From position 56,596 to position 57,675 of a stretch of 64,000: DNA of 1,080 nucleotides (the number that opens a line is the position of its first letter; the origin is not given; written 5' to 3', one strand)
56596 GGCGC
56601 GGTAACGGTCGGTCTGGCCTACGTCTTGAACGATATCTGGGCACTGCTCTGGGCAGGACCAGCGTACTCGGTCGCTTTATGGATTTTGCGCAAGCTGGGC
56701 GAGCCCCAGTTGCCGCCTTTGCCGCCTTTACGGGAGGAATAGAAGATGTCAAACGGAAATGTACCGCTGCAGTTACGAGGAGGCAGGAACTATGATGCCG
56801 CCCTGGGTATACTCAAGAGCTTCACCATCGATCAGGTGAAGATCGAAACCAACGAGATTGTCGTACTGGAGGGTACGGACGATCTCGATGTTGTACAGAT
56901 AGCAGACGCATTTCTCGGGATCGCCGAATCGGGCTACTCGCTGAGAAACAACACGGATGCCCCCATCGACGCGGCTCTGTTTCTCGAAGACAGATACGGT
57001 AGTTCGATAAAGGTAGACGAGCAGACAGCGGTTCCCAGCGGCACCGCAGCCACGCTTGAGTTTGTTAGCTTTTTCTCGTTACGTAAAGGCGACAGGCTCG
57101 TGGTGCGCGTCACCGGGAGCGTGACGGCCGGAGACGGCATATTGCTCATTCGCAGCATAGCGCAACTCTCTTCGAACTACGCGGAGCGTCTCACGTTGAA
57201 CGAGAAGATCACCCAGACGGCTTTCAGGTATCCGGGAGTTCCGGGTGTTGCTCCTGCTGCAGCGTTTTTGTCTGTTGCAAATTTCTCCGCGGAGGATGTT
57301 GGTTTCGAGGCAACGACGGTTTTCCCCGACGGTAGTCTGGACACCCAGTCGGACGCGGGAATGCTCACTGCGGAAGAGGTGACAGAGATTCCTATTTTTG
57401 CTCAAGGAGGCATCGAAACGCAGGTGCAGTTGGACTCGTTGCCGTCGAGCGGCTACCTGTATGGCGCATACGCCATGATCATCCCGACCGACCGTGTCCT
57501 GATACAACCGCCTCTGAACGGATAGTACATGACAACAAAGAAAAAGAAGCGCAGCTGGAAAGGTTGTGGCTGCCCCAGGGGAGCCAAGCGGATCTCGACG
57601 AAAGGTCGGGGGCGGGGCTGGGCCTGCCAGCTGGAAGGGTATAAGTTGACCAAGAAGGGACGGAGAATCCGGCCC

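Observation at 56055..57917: Three small Arg/Lys-rich cysteine-ribbon ORFs in the virion module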

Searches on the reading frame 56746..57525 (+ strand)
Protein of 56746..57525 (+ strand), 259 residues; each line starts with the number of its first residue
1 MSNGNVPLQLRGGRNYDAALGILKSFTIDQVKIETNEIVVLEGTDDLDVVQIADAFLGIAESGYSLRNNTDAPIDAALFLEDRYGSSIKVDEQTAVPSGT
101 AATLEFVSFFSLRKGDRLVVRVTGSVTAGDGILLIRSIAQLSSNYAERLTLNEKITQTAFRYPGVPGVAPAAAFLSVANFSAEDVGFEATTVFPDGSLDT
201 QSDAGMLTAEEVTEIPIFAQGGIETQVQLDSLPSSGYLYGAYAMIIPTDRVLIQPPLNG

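Call 6: search_protein_families(library=pfam, proteins=[window:56746-57525:+], max_evalue=1)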
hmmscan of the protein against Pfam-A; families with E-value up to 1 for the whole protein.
window:56746-57525:+ (259 aa): 0 families

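Call 7: search_protein_families(library=phrogs, proteins=[window:56746-57525:+], max_evalue=0.01)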
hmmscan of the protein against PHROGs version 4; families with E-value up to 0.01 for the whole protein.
window:56746-57525:+ (259 aa): 0 families

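Call 10: find_related_loci(query=window:56746-57525:+, collection=viral_contigs, flank=6000)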
Query window:56746-57525:+ (259 aa) in viral_contigs; peptide patterns used: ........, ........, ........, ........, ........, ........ (x = any residue, [..] = any of these).
5 stretches matched a pattern, but none encodes a relative of the query by tblastn (E <= 1e-3).

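Call 63: find_homologous_proteins(query=window:56746-57522:+, max_evalue=0.001)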
Query window:56746-57522:+ (259 aa): 4 proteins with E <= 0.001 among 2575 candidates.
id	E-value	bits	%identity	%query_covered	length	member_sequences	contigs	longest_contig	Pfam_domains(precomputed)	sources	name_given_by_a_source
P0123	1.7e-160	550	100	100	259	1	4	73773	-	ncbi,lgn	ncbi:MAG: hypothetical protein ACE5F6_00340 [Anaerolineae bacterium]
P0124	1.0e-89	318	58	100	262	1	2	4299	-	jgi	jgi:hypothetical protein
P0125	1.5e-76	275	54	98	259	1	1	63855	-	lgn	-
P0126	4.2e-46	175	40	100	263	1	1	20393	-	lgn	-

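Call 64: find_encoding_contigs(protein=P0123, flank=10000, max_places=4)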
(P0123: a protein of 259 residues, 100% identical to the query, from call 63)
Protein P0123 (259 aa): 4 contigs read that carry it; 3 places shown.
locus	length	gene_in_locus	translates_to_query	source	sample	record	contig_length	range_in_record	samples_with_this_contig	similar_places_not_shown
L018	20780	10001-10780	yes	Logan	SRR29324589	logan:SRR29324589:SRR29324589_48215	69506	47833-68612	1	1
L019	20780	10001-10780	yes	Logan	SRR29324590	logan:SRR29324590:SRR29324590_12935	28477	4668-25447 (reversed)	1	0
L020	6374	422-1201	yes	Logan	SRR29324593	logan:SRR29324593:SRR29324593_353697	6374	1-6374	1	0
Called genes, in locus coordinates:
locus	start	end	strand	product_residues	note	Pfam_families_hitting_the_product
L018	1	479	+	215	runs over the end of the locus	-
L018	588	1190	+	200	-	-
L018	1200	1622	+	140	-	-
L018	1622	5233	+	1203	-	-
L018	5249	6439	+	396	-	-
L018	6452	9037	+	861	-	-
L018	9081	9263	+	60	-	-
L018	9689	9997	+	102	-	-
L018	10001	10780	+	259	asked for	-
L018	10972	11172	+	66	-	-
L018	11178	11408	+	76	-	-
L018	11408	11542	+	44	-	-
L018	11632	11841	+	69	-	-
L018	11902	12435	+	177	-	-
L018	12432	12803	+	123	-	-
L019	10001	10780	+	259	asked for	-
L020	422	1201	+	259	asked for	-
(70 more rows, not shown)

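Call 81: predict_structure(alignment_id=A8)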
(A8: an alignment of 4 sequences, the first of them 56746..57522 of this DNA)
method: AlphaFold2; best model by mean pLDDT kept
length: 259 residues; sequences in the alignment: 4
mean_pLDDT: 70.0   pTM: 0.71
mean pLDDT of the five models: 70.0, 69.0, 68.6, 68.1, 65.9
residues with pLDDT >= 90: 27; 70-90: 126; 50-70: 63; < 50: 43
segments of 3 or more residues with pLDDT < 50: 1-20, 47-49, 147-151, 248-259
pLDDT, mean of each block of 10 residues (from residue 1): 28 36 67 84 61 51 79 90 89 90 77 81 78 79 53 69 62 77 89 79 78 74 75 85 53 32
secondary structure, 60 per line:
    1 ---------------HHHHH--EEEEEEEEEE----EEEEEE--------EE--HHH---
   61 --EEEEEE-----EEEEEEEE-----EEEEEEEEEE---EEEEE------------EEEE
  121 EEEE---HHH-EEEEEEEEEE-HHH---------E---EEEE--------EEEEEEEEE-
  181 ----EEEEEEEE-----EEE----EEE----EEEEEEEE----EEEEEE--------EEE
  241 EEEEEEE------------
elements in order: H16-20 E23-32 E37-42 E63-68 E74-81 E87-96 E100-104 E117-124 E132-141 E159-162 E171-179 E185-192 E198-200 E205-207 E212-219 E224-229 E238-247

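Call 115: search_protein_families(library=ncbifam, proteins=[window:56746-57522:+], max_evalue=1)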
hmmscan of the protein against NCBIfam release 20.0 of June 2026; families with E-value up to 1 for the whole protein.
window:56746-57522:+ (259 aa): 0 families
